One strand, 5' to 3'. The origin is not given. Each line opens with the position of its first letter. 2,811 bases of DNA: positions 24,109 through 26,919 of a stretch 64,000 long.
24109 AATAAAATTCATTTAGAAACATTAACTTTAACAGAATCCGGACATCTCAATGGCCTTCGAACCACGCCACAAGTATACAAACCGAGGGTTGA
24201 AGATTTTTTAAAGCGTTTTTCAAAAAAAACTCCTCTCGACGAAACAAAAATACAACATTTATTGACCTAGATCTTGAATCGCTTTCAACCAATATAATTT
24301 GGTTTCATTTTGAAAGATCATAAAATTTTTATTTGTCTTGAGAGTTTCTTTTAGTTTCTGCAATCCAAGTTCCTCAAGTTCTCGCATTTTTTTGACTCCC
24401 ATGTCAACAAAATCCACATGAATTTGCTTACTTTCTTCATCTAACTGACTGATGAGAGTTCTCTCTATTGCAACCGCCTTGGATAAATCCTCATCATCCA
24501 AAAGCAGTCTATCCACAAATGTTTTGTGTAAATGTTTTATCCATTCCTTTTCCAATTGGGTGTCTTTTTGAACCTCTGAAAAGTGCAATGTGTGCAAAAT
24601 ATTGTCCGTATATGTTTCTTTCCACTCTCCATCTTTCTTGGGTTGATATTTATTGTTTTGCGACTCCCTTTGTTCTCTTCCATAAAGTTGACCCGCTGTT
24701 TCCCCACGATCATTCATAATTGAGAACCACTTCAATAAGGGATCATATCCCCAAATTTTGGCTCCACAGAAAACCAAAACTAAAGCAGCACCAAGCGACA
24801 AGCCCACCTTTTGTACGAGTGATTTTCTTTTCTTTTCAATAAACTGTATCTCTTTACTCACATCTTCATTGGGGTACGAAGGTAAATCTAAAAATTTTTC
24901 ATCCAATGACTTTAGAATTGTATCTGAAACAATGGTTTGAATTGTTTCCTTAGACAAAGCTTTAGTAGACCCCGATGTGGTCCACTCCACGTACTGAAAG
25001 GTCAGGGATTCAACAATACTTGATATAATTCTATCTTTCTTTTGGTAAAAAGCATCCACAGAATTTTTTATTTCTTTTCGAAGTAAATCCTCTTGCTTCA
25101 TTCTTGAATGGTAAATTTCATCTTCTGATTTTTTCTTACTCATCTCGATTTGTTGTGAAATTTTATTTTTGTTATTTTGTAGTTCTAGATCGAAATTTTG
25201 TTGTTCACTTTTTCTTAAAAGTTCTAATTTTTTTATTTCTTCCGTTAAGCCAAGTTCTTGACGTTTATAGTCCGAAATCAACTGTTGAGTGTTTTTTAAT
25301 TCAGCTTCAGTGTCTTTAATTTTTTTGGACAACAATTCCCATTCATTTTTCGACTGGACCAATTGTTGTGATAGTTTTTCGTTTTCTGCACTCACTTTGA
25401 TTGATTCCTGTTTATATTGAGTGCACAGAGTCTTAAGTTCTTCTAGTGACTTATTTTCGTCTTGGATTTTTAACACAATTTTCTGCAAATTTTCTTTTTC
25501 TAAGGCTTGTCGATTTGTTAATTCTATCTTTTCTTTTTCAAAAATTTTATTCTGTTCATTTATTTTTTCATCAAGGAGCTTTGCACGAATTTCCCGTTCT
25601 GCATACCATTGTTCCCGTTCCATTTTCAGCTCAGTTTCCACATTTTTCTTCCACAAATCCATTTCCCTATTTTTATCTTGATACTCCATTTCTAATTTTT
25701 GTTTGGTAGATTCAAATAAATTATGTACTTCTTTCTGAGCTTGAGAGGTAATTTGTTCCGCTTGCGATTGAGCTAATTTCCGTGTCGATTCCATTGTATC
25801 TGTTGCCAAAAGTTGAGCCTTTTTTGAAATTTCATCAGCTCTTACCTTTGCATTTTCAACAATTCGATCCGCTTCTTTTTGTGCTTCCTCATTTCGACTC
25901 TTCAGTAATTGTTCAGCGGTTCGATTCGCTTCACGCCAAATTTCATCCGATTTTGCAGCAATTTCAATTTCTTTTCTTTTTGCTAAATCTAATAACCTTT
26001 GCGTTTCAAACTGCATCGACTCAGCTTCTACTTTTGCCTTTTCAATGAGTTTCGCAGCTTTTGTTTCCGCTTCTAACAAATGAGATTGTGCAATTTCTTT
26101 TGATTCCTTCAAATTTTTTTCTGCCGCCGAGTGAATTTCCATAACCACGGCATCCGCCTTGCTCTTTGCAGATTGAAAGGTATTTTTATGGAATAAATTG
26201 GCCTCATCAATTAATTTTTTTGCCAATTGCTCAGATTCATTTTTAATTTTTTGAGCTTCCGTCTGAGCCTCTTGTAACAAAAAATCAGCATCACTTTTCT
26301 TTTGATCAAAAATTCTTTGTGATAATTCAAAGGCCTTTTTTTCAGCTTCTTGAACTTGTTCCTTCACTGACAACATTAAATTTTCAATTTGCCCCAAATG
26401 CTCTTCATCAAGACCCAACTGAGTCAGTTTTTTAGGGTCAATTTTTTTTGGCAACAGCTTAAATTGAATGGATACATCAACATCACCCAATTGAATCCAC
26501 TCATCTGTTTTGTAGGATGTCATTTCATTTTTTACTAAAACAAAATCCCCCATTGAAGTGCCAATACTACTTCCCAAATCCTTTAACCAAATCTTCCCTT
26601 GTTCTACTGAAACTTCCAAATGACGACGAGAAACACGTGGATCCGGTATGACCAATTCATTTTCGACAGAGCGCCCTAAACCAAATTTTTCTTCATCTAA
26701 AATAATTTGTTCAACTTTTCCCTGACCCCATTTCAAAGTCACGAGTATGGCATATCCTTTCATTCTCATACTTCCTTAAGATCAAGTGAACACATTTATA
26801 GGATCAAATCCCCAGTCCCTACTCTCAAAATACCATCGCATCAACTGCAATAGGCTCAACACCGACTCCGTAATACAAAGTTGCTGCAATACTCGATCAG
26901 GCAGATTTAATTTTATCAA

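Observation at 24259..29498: Candidate novel ion-driven envelope machine: MotB/OmpA-type subunit with a long periplasmic coiled coil, ExbB/TolQ/MotA-type channel and an FHA / coiled-coil / TM protein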

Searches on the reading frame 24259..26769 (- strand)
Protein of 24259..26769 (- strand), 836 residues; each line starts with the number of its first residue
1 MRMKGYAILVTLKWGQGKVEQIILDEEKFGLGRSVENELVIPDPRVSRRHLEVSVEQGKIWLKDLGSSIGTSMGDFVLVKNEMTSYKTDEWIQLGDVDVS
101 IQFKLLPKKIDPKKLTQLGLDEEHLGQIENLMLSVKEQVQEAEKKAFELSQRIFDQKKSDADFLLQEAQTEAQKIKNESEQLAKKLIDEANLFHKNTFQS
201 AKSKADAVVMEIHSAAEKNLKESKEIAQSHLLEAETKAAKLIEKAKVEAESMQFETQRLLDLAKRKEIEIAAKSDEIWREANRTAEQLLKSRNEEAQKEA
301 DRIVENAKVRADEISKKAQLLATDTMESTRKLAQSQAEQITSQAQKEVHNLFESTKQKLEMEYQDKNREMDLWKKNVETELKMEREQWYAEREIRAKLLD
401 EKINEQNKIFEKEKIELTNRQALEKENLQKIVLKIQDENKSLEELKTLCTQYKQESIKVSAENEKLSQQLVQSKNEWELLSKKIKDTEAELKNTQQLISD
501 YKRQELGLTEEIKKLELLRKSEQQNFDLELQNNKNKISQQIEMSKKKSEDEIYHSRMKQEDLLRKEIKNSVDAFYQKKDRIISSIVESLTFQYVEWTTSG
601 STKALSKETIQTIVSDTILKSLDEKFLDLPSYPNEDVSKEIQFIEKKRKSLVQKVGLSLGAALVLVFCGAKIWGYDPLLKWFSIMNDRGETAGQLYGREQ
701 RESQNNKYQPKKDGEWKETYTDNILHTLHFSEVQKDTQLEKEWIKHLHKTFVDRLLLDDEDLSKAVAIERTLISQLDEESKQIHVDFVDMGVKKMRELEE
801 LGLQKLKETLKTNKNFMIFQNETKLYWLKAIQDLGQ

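Call 6: search_protein_families(library=pfam, proteins=[window:24259-26769:-], max_evalue=1)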
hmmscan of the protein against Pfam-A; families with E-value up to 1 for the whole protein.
window:24259-26769:- (836 aa): 2 families
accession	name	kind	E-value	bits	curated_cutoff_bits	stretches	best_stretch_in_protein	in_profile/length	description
PF00498.31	FHA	-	6.2e-10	39.8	20.7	1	31-94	3-66/67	FHA domain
PF16697.10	Yop-YscD_cpl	-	4.2e-07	30.6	33.2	1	16-76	6-66/94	Inner membrane component of T3SS, cytoplasmic domain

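Call 7: search_protein_families(library=ncbifam, proteins=[window:24259-26769:-], max_evalue=1)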
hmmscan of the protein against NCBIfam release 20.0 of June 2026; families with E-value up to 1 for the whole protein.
window:24259-26769:- (836 aa): 6 families
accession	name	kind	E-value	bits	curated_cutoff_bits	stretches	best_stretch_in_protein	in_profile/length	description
NF049868.1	FhaB_Rv0019c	equivalog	1.5e-07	31.6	125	1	15-78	74-137/158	FHA domain-containing protein FhaB/FipA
NF050102.1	DivIVA_Wag31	equivalog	1e-05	25.6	260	1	136-251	90-205/256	DivIVA-like cell division protein Wag31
NF041483.1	growth_prot_Scy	equivalog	1.1e-05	23.2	1040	1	128-318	238-424/1293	polarized growth protein Scy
NF041660.2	oxygluDhInhib_OdhI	equivalog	5.8e-05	23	200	1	5-73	35-102/130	oxoglutarate dehydrogenase inhibitor Odhl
TIGR02926.1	AhaH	equivalog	0.00042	20.5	48.5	2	284-358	6-84/85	ATP synthase archaeal subunit H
NF006256.0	PRK08404.1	equivalog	0.00074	19.6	107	1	284-361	10-91/103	V-type ATP synthase subunit H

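Call 8: search_protein_families(library=padloc, proteins=[window:24259-26769:-], max_evalue=1)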
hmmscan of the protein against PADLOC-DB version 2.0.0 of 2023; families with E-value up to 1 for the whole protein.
window:24259-26769:- (836 aa): 0 families

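Call 33: find_homologous_proteins(query=window:24259-26769:-, max_evalue=0.001)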
Query window:24259-26769:- (836 aa): 2 proteins with E <= 0.001 among 8000 candidates.
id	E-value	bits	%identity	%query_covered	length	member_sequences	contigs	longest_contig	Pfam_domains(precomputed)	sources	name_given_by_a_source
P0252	1.2e-16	79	31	20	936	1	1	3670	PF28068.1,PF00498.32,PF16697.11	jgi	-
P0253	1.4e-4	39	27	21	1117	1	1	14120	PF00498.32,PF16697.11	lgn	-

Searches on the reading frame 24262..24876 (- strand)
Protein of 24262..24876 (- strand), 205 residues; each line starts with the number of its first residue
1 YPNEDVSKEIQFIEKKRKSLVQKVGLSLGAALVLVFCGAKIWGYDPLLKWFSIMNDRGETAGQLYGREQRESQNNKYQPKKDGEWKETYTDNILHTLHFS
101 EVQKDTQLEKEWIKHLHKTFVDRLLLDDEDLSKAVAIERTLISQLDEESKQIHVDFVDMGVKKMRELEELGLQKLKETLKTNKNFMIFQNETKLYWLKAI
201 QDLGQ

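Call 46: search_solved_structures(query=A4, max_evalue=10, show_alignments=1)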
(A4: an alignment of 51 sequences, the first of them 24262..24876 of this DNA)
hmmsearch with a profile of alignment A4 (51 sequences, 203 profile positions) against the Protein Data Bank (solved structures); distinct sequences matched with E-value up to 10: 0.

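Call 47: search_protein_families(library=pfam, alignment_id=A4, max_evalue=0.1)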
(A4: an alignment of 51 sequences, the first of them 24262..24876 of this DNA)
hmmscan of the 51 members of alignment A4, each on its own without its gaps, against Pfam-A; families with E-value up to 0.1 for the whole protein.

A. member 1, window:24262-24876:- (205 aa): 1 family
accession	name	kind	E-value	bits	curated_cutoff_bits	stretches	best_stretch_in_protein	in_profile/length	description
PF13297.11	SDE2_2C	-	0.098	13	26.6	0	154-181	23-48/82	Replication stress response SDE2 C-terminal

B. families by the number of members that match (of 51 scanned): 33 families (the first 25 are shown)
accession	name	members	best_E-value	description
PF22046.2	FabMG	2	0.02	Enoyl-acyl carrier protein reductase FabMG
PF07104.16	DUF1366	2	0.02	Protein of unknown function (DUF1366)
PF01817.26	CM_2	2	0.054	Chorismate mutase type II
PF16217.10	M64_N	1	0.0062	Peptidase M64 N-terminus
PF09534.15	Trp_oprn_chp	1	0.0066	Tryptophan-associated transmembrane protein (Trp_oprn_chp)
PF20284.3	CTD8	1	0.017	C-terminal domain 8 of the ABC-three component (ABC-3C) systems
PF11053.13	DNA_Packaging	1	0.018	Terminase DNA packaging enzyme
PF04099.18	Sybindin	1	0.018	Sybindin-like family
PF03496.20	ADPrib_exo_Tox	1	0.023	ADP-ribosyltransferase exoenzyme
PF20101.4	DUF6491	1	0.034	Family of unknown function (DUF6491)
PF05966.18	Chordopox_A33R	1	0.037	Chordopoxvirus A33R protein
PF23202.1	PAH_ZNF598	1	0.039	ZNF598 PAH domain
PF15386.11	Tantalus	1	0.045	Drosophila Tantalus-like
PF05642.16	Sporozoite_P67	1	0.046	Sporozoite P67 surface antigen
PF07730.19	HisKA_3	1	0.046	Histidine kinase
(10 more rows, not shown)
